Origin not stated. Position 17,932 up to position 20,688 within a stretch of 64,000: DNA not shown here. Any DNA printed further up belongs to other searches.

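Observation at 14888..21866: Purine-ring module: MocA, 8-oxoguanine-deaminase-like amidohydrolase, and divergent DPD-like reductase + SsnA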

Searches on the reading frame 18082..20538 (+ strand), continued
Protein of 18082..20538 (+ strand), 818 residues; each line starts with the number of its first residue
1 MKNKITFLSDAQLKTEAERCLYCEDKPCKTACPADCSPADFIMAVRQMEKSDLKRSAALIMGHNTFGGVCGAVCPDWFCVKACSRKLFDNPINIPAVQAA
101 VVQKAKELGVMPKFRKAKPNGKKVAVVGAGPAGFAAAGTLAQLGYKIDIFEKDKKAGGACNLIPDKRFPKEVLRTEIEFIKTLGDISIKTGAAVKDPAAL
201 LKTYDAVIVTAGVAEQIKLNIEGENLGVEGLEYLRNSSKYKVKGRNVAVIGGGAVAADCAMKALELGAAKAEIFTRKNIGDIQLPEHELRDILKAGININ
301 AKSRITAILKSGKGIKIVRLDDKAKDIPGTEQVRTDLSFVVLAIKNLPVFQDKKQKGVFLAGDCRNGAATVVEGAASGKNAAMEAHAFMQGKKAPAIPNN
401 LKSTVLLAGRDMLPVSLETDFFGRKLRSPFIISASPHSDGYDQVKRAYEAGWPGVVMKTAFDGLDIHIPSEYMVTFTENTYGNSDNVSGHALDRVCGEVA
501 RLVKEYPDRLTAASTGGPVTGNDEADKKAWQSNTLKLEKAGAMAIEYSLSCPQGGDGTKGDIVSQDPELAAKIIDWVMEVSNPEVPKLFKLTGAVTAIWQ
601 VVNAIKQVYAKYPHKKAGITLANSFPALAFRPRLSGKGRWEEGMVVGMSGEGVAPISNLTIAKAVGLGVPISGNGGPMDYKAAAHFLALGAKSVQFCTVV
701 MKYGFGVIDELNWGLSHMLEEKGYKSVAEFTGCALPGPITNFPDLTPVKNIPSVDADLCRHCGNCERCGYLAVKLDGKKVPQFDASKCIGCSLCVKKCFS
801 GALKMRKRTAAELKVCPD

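Call 40: search_protein_families(library=pfam, proteins=[L061:9060-9836:+, L061:12483-12983:+, L061:13329-14477:+, L073:8155-9249:+, L073:9268-9906:+, L073:12598-13638:+, L083:8046-8879:+, L083:13037-14317:+, L074:12590-14311:+, L074:14321-15685:+], max_evalue=0.00001)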
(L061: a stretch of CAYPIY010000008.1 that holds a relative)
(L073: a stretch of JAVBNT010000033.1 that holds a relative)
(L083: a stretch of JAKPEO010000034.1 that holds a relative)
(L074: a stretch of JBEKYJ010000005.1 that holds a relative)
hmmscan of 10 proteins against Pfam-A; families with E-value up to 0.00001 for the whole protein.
L061:9060-9836:+ (258 aa): 1 family
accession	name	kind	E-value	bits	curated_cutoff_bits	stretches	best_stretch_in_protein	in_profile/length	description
PF01569.27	PAP2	-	1.7e-20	73.6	27.2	1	106-220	3-122/130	PAP2 superfamily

L061:12483-12983:+ (166 aa): 0 families

L061:13329-14477:+ (382 aa): 3 families
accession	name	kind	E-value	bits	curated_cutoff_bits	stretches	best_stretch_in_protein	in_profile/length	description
PF00561.26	Abhydrolase_1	-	5.8e-12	46.2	25.8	1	139-236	3-102/245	alpha/beta hydrolase fold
PF12146.15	Hydrolase_4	-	4.9e-09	36.3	27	1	136-335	3-211/239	Serine aminopeptidase, S33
PF12697.13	Abhydrolase_6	-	1e-06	30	26.3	1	139-242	1-94/217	Alpha/beta hydrolase family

L073:8155-9249:+ (364 aa): 1 family
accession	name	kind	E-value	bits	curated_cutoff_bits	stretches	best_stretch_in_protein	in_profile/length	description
PF00437.27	T2SSE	-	5.3e-42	144.2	24.9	1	3-286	5-287/370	Type II/IV secretion system protein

L073:9268-9906:+ (212 aa): 0 families

L073:12598-13638:+ (346 aa): 6 families
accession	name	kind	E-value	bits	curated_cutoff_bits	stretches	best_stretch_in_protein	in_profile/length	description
PF12796.13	Ank_2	-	4e-40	136.7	27.3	3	35-127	1-87/90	Ankyrin repeats (3 copies)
PF00023.36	Ank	-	1.9e-38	128.7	21.1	1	65-94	2-31/33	Ankyrin repeat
PF13637.12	Ank_4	-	3.7e-27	94.2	22.7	1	69-119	1-50/50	Ankyrin repeats (many copies)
PF13857.12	Ank_5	-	7.4e-22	77.6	27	0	97-133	14-49/56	Ankyrin repeats (many copies)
PF13606.12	Ank_3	-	5.6e-20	69.5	22.3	0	98-128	1-30/30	Ankyrin repeat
PF24521.3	Ank_KRIT1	-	1e-07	32.2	80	0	33-129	20-115/149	KRIT1 ankyrin-repeats domain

L083:8046-8879:+ (277 aa): 3 families
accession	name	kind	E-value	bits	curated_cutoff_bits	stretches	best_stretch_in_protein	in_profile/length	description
PF00072.30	Response_reg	-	2.2e-29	102.3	30.2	1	7-118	1-110/111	Response regulator receiver domain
PF13646.12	HEAT_2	-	2e-11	44.5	27.7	1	174-233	15-74/88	HEAT repeats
PF02985.28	HEAT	-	7.2e-06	26.2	23.5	0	194-217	4-27/31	HEAT repeat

L083:13037-14317:+ (426 aa): 3 families
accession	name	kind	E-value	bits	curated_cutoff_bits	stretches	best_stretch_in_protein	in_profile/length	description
PF04055.27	Radical_SAM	-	7e-19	69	29.5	1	134-305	1-165/166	Radical SAM superfamily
PF00919.26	UPF0004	-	8.5e-19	67.8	27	1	6-97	1-94/98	Uncharacterized protein family UPF0004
PF18693.7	TRAM_2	-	2.8e-16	59.9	27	1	362-426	1-63/63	TRAM domain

L074:12590-14311:+ (573 aa): 3 families
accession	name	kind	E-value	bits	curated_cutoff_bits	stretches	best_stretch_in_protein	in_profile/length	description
PF13382.11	Adenine_deam_C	-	3e-67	225.7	27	1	398-566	1-169/169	Adenine deaminase C-terminal domain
PF01979.26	Amidohydro_1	-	2.5e-35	122.8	25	1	67-348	1-345/345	Amidohydrolase family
PF07969.17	Amidohydro_3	-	2.8e-09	37.4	29.7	0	60-83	2-25/472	Amidohydrolase family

L074:14321-15685:+ (454 aa): 1 family
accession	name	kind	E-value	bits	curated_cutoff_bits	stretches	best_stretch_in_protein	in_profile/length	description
PF00291.31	PALP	-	2.5e-27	96.4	35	1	68-300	22-257/295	Pyridoxal-phosphate dependent enzyme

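Call 42: search_protein_families(library=ncbifam, proteins=[L052:9911-12487:+, L052:12502-13830:+, L052:13834-15030:+, L052:15032-16186:+, L052:16206-18482:+, L052:18467-18928:+, L052:18939-20087:+, L052:20089-21534:+, L052:21538-22107:+, L078:16211-17560:+], max_evalue=1e-20)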
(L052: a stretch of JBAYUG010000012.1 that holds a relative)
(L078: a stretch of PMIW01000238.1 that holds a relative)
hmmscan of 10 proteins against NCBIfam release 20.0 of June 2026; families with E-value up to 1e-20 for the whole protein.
L052:9911-12487:+ (858 aa): 14 families
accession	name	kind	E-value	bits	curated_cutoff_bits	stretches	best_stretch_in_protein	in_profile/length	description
NF009410.0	PRK12771.1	subfamily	2e-65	221.4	516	1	45-433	42-448/566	NAD(P)-binding protein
NF006183.0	PRK08318.1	equivalog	6.6e-59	199.8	335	1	458-850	4-403/422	NAD-dependent dihydropyrimidine dehydrogenase subunit PreA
TIGR01316.1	gltA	equivalog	1.6e-49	168.9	471.75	1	36-389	19-387/449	NADPH-dependent glutamate synthase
NF009454.0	PRK12814.1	equivalog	1.2e-48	165.9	916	1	48-334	100-388/657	putative NADPH-dependent glutamate synthase small subunit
NF009414.0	PRK12778.1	equivalog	7.6e-48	163.3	1103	1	34-389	320-686/752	bifunctional dihydroorotate dehydrogenase B NAD binding subunit/NADPH-dependent glutamate synthase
NF010590.0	PRK13984.1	equivalog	5.4e-46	156.9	946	1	36-388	183-542/611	putative oxidoreductase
TIGR03315.1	Se_ygfK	equivalog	4e-42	143.7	835.3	1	48-426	442-835/1012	putative selenate reductase subunit YgfK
TIGR01318.1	gltD_gamma_fam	subfamily_domain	2.1e-41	142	482.95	1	34-350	31-363/467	glutamate synthase, small subunit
NF009408.0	PRK12769.1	equivalog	7.5e-39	133.4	1003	1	34-350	216-549/659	formate-dependent uric acid utilization protein AegA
NF009409.0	PRK12770.1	subfamily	5.5e-38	130.9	343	1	142-432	14-352/360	putative glutamate synthase subunit beta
TIGR01317.1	GOGAT_sm_gam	subfamily_domain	9.6e-38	130.2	447.7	1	30-431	29-479/485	glutamate synthase small subunit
NF009451.0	PRK12809.1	equivalog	5.5e-36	124.1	1154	1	35-350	200-532/639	formate-dependent uric acid utilization protein YgfT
NF045663.1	diclust_near_Sec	equivalog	3.6e-27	94.8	530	1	37-240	4-201/759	pyridine nucleotide-disulfide oxidoreductase/dicluster-binding protein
NF009413.0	PRK12775.1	equivalog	1.4e-24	86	1895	1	40-389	328-686/1006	putative trifunctional 2-polyprenylphenol hydroxylase/glutamate synthase subunit beta/ferritin domain-containing protein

L052:12502-13830:+ (442 aa): 19 families
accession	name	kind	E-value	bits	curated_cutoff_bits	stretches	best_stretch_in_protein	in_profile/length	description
NF005540.0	PRK07203.1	equivalog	6.9e-164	545.7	444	1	4-442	2-442/444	putative aminohydrolase SsnA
TIGR03314.1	Se_ssnA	subfamily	2.9e-150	501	455.5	1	4-442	1-441/441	putative selenium metabolism protein SsnA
NF004701.0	PRK06038.1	equivalog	9.2e-77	258.6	609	1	1-432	3-420/432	N-ethylammeline chlorohydrolase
NF006252.0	PRK08393.1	equivalog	2e-65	221.5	617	1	4-435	3-420/424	N-ethylammeline chlorohydrolase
NF005557.0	PRK07228.1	equivalog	5.6e-59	200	522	1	3-438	2-437/445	5'-deoxyadenosine deaminase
NF004995.0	PRK06380.1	subfamily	9e-58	196.2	567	1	4-421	3-408/418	metal-dependent hydrolase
NF006055.0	PRK08203.1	equivalog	1e-54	185.9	532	1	3-438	6-450/455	8-oxoguanine deaminase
NF006549.0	PRK09045.1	equivalog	4.3e-52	177.2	540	1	3-434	9-435/444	TRZ/ATZ family hydrolase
NF012037.0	PRK15493.1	equivalog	6.8e-42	143.8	779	1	8-420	7-416/435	bifunctional S-methyl-5'-thioadenosine deaminase/S-adenosylhomocysteine deaminase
NF005211.0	PRK06687.1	equivalog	1.7e-41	142.4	703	1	17-421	15-418/419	TRZ/ATZ family protein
NF006056.0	PRK08204.1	subfamily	5.2e-39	134.3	391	1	1-428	2-432/449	hypothetical protein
NF009059.0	PRK12393.1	equivalog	3.6e-34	118.3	543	1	1-430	4-449/460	amidohydrolase family protein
TIGR02967.1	guan_deamin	equivalog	7.3e-30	104.2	375.4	1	23-379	6-363/401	guanine deaminase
NF005552.0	PRK07213.1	equivalog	1.9e-25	89.6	294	1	22-379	18-352/382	chlorohydrolase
NF004801.0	PRK06151.1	subfamily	2.1e-25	89.5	416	1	7-439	7-463/491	chlorohydrolase family protein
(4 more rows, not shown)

L052:13834-15030:+ (398 aa): 23 families
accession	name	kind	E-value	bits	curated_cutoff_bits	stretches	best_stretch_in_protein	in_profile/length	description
NF009555.0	PRK13004.1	equivalog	1.7e-169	563.9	321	1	2-395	3-395/399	YgeY family selenium metabolism-linked hydrolase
TIGR03526.1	selenium_YgeY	hypoth_equivalog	4.9e-164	545.9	321.5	1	3-391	2-389/395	YgeY family selenium metabolism-linked hydrolase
TIGR01910.1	DapE-ArgE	subfamily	3.8e-64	217.2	217.6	1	18-387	2-373/373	ArgE/DapE family deacylase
NF006399.0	PRK08651.1-2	equivalog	1.9e-44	152.3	381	1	13-219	3-216/405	succinyl-diaminopimelate desuccinylase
NF006400.0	PRK08651.1-3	equivalog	6.7e-44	150.3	374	1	60-396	75-407/410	succinyl-diaminopimelate desuccinylase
NF006365.0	PRK08588.1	subfamily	2.3e-40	139.1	289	1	14-393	7-378/383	succinyl-diaminopimelate desuccinylase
NF009557.0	PRK13009.1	equivalog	3.7e-39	135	284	1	15-395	4-374/377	succinyl-diaminopimelate desuccinylase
NF003367.0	PRK04443.1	equivalog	5.4e-36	124.6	363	1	12-221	5-194/349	[LysW]-lysine hydrolase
NF005373.0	PRK06915.1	equivalog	1.5e-34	119.7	428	1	64-392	90-414/422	peptidase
NF005710.0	PRK07522.1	subfamily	3.2e-33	115.5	412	1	11-395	5-388/391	acetylornithine deacetylase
TIGR01900.1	dapE-gram_pos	equivalog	1.4e-32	113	304.2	1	13-388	2-346/351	succinyl-diaminopimelate desuccinylase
TIGR01892.1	AcOrn-deacetyl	equivalog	1.9e-32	112.7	297.7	1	20-390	3-363/365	acetylornithine deacetylase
NF010589.0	PRK13983.1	equivalog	4.1e-31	108.3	333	1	3-393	3-407/409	M20 family metallo-hydrolase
TIGR01246.1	dapE_proteo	equivalog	1.7e-30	106.3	361.8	1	17-393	2-368/370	succinyl-diaminopimelate desuccinylase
TIGR01902.1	dapE-lys-deAc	subfamily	3e-30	105.6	163.1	1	18-275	1-239/340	N-acetyl-ornithine/N-acetyl-lysine deacetylase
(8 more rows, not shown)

L052:15032-16186:+ (384 aa): 23 families
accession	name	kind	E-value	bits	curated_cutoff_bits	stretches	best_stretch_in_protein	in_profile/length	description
NF006050.0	PRK08197.1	equivalog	1.6e-69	234.6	303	1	3-376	9-385/406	threonine synthase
NF004170.0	PRK05638.1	equivalog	1.2e-63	215.3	421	1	5-375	4-358/442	threonine synthase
TIGR00260.1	thrC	equivalog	9.4e-57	192.7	167.1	1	72-377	18-340/340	threonine synthase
NF005035.0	PRK06450.1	equivalog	1.7e-53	181.7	301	1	91-374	64-336/338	threonine synthase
NF006205.0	PRK08329.1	equivalog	5.6e-48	163.7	358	1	5-374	4-345/347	threonine synthase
NF004996.0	PRK06381.1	equivalog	9.1e-48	162.9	266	1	73-371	12-317/319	threonine synthase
NF006094.0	PRK08246.1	subfamily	2.8e-37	128.8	331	1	77-371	24-302/310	serine/threonine dehydratase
TIGR01127.1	ilvA_1Cterm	equivalog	1.8e-33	116.1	378.75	1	77-371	1-284/380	threonine ammonia-lyase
NF006390.0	PRK08639.1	equivalog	1.4e-31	109.9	421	1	76-372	25-314/418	threonine ammonia-lyase IlvA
NF006389.0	PRK08638.1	equivalog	4.5e-28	98.1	453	1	73-371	24-313/333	bifunctional threonine ammonia-lyase/L-serine ammonia-lyase TdcB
NF005292.0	PRK06815.1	equivalog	1.6e-27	96.4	371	1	76-370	21-305/320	threonine/serine dehydratase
TIGR02079.1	THD1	equivalog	4e-26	91.7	440.55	1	76-371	16-305/410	threonine ammonia-lyase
NF045641.2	BHydaspDhtseBhcB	equivalog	2.6e-25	89.2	550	1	76-371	20-303/312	beta-hydroxyaspartate dehydratase BhcB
NF009130.0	PRK12483.1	subfamily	1.7e-24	86.3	801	1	76-369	37-321/521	threonine ammonia-lyase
NF006674.0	PRK09224.1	subfamily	5.2e-24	84.8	577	1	77-370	26-311/508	threonine ammonia-lyase IlvA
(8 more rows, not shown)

L052:16206-18482:+ (758 aa): 13 families
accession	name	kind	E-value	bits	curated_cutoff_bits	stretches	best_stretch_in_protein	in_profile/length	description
NF043082.1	XdhA_XDHase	equivalog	1.4e-145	486.4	780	1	9-747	6-746/758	xanthine dehydrogenase subunit XdhA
NF007426.0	PRK09970.1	equivalog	2.8e-135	452.2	916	1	10-747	12-749/761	xanthine dehydrogenase molybdenum-binding subunit XdhA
TIGR03196.1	pucD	equivalog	2.2e-130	436.4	783.65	1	6-745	6-750/763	xanthine dehydrogenase subunit D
TIGR03194.1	4hydrxCoA_A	equivalog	1.1e-125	420.8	994.55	1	12-745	5-738/746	4-hydroxybenzoyl-CoA reductase subunit alpha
TIGR03311.1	Se_dep_XDH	equivalog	7.8e-122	408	830.45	1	10-542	168-679/848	selenium-dependent xanthine dehydrogenase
TIGR02965.1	xanthine_xdhB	equivalog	3e-120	402.7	849.5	1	11-722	8-717/758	xanthine dehydrogenase molybdopterin binding subunit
NF045668.1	pterin_aldehy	equivalog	6.5e-109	365.3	1100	1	9-745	180-896/905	molybdopterin-dependent aldehyde oxidoreductase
NF041018.1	glyceraldDH_alpha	equivalog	5.3e-101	339.2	790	1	10-746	9-737/741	glyceraldehyde dehydrogenase subunit alpha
NF040766.1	CODH_aero_grp5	exception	6.4e-80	269.3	950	1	12-745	13-777/785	aerobic carbon-monoxide dehydrogenase large subunit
TIGR02416.1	CO_dehy_Mo_lg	equivalog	2.3e-78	264.2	991.15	1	17-737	6-752/770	aerobic carbon-monoxide dehydrogenase large subunit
TIGR02969.1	mam_aldehyde_ox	subfamily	2.6e-69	233.9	1912.3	1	16-722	588-1267/1330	aldehyde oxidase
TIGR03313.1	Se_sel_red_Mo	hypoth_equivalog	9.4e-68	228.8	1101.9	1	155-736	360-932/951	molybdopterin-dependent oxidoreductase Mo/Fe-S-binding subunit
NF041671.1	peri_hyde_PaoC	equivalog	2e-67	228.2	1180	1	10-746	24-724/735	aldehyde oxidoreductase molybdenum-binding subunit PaoC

L052:18467-18928:+ (153 aa): 10 families
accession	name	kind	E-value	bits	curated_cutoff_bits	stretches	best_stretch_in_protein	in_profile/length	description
NF043084.2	XdhC_XDHase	equivalog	1.1e-48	164.5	217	1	2-148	4-149/151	xanthine dehydrogenase subunit XdhC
NF045668.1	pterin_aldehy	equivalog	1.2e-47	162.6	1100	1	17-149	18-152/905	molybdopterin-dependent aldehyde oxidoreductase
NF041020.1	glyceraldDH_gamma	equivalog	3.5e-46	156.8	290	1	3-149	15-159/164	glyceraldehyde dehydrogenase subunit gamma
TIGR03311.1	Se_dep_XDH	equivalog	2.4e-44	151.6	830.45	1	17-149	14-144/848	selenium-dependent xanthine dehydrogenase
TIGR03193.1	4hydroxCoAred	equivalog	2.3e-43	147.7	257.8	1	18-148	18-147/148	4-hydroxybenzoyl-CoA reductase subunit gamma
TIGR02963.1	xanthine_xdhA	equivalog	1.8e-41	142.3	467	1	6-149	6-158/468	xanthine dehydrogenase small subunit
TIGR03198.1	pucE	equivalog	2.2e-40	137.5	254.3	1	16-146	18-146/151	xanthine dehydrogenase subunit E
NF007387.0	PRK09908.1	equivalog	3.5e-36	124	212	1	2-147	10-154/159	xanthine dehydrogenase iron sulfur-binding subunit XdhC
NF008514.0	PRK11433.1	equivalog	2.4e-29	102.4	322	1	20-113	71-163/218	aldehyde dehydrogenase iron-sulfur subunit PaoA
TIGR02969.1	mam_aldehyde_ox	subfamily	5e-29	100.5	1912.3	1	18-146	20-158/1330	aldehyde oxidase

L052:18939-20087:+ (382 aa): 8 families
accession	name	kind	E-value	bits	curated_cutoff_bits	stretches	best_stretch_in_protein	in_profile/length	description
NF005538.0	PRK07200.1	equivalog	1.1e-191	637.1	453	1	3-378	4-384/396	knotted carbamoyltransferase YgeW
TIGR03316.1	ygeW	equivalog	1.4e-181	603.6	500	1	5-378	3-381/391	knotted carbamoyltransferase YgeW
NF001986.0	PRK00779.1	subfamily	2.3e-33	115.6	306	1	19-274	5-234/307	ornithine carbamoyltransferase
NF003384.0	PRK04523.1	equivalog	8.4e-32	110.5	288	1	36-358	17-321/336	N-acetylornithine carbamoyltransferase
TIGR00658.1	orni_carb_tr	equivalog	2.8e-31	108.9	280.85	1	20-366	1-299/304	ornithine carbamoyltransferase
TIGR04384.1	putr_carbamoyl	exception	6.4e-25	88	500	1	21-364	1-301/330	putrescine carbamoyltransferase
NF003286.0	PRK04284.1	subfamily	8.8e-23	80.9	515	1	17-351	4-296/332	ornithine carbamoyltransferase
TIGR00670.1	asp_carb_tr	equivalog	6.2e-21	74.8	236.95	1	24-280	5-235/304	aspartate carbamoyltransferase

L052:20089-21534:+ (481 aa): 4 families
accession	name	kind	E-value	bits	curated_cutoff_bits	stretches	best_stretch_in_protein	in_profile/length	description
TIGR01139.1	cysK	equivalog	3.4e-30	105.3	350.95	1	130-386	59-292/298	cysteine synthase A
TIGR01136.1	cysKM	subfamily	9.5e-29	100.7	344.15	1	130-329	59-254/299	cysteine synthase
TIGR01137.1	cysta_beta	equivalog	5.5e-24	84.7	510.25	1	87-390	22-309/457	cystathionine beta-synthase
NF007989.0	PRK10717.1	equivalog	7.2e-23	81.2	387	1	109-390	47-316/334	cysteine synthase A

L052:21538-22107:+ (189 aa): 2 families
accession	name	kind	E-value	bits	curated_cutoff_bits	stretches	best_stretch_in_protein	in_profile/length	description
NF045665.1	NTPtran_DVU1551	equivalog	6.5e-35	120.8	315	1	3-186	1-186/359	DVU_1551 family NTP transferase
TIGR03310.1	matur_MocA_YgfJ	equivalog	2.4e-32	112.4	186.45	1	5-185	2-184/188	molybdenum cofactor cytidylyltransferase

L078:16211-17560:+ (449 aa): 24 families
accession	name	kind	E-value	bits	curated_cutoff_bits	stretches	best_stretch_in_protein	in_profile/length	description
TIGR02033.1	D-hydantoinase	equivalog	7.1e-89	298.8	393.25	1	5-446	2-450/454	dihydropyrimidinase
NF009941.0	PRK13404.1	subfamily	4.5e-74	249.8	647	1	4-446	6-457/478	dihydropyrimidinase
NF002668.0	PRK02382.1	equivalog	5.3e-56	190.2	452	1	6-443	8-421/436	dihydroorotase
TIGR03178.1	allantoinase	equivalog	1.5e-55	188.8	357.85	1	5-441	3-433/441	allantoinase AllB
NF004839.0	PRK06189.1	equivalog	5.4e-55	186.8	631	1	4-437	5-435/451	allantoinase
TIGR00857.1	pyrC_multi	subfamily_domain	3.6e-51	174.4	279.05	1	19-405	5-378/412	dihydroorotase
NF058539.1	ergo_uti2_ErtD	equivalog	4.1e-50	171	650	1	5-446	4-443/449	hydantoin-5-propionate amidohydrolase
NF006559.0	PRK09060.1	equivalog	9.9e-48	162.5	482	1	4-442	7-431/444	dihydroorotase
NF005960.0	PRK08044.1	equivalog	6.2e-47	160.3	688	1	4-406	5-404/453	allantoinase AllB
NF005751.0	PRK07575.1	equivalog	3.7e-42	144.3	529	1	2-399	3-384/440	dihydroorotase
NF058538.1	ergo_util_ErtD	equivalog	2.6e-40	138.6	600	1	14-445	13-441/446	hydantoin-5-propionate amidohydrolase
NF006688.0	PRK09236.1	equivalog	8.1e-40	136.9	535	1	1-439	1-432/444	dihydroorotase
NF003271.0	PRK04250.1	equivalog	3.8e-39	134.5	405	1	5-442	4-397/407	dihydroorotase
NF006837.0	PRK09357.1-2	equivalog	3e-37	128.2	575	1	3-403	2-389/428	dihydroorotase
NF006836.0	PRK09357.1-1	equivalog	8e-36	123.7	538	1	208-435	204-426/432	dihydroorotase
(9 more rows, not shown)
